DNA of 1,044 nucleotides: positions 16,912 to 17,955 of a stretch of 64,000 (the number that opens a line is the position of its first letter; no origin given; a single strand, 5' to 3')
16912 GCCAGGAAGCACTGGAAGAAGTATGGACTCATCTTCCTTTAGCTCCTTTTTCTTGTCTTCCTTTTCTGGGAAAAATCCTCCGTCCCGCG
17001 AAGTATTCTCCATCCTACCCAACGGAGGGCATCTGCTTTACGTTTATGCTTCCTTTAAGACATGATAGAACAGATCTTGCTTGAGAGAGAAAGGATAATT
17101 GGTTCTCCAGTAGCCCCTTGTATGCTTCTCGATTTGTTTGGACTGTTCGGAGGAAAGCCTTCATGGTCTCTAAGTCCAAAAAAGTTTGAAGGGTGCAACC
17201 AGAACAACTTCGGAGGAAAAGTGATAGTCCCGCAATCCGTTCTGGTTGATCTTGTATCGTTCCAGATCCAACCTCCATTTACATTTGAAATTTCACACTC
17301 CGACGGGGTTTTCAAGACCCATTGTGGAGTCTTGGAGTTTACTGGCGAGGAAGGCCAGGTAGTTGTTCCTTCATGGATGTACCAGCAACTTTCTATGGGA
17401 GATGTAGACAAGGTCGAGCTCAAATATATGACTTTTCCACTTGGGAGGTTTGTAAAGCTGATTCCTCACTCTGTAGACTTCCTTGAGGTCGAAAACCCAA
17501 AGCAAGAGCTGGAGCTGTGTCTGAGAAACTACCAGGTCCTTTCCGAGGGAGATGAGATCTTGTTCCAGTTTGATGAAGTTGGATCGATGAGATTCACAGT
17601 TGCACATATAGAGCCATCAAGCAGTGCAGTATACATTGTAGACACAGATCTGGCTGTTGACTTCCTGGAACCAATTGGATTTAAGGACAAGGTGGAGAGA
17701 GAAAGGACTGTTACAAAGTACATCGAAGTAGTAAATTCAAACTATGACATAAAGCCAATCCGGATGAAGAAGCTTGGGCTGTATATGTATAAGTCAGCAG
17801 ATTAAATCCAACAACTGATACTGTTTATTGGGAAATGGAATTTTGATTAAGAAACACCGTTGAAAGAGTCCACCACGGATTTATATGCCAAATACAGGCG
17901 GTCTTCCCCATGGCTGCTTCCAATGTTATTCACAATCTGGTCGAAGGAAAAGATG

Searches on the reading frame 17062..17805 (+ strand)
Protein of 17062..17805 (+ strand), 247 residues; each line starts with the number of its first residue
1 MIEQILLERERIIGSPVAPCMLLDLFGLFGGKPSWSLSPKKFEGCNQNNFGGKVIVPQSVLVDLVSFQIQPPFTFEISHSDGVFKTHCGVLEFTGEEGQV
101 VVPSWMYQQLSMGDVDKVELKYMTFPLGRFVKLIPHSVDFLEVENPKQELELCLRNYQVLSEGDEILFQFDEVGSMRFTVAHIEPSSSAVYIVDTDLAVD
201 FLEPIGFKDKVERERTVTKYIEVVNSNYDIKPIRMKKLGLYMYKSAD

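Call 57: search_protein_families(library=pfam, proteins=[window:17062-17805:+], max_evalue=0.0001)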
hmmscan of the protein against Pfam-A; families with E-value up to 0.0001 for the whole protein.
window:17062-17805:+ (247 aa): 2 families
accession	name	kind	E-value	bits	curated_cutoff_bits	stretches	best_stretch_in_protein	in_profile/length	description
PF03152.21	UFD1_N1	-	7.5e-24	83.6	29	1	44-125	15-96/97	Ubiquitin fusion degradation protein UFD1, N-terminal subdomain 1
PF24842.1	UFD1_N2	-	7.3e-22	77.6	37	1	128-204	2-76/76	Ubiquitin fusion degradation protein UFD1, N-terminal subdomain 2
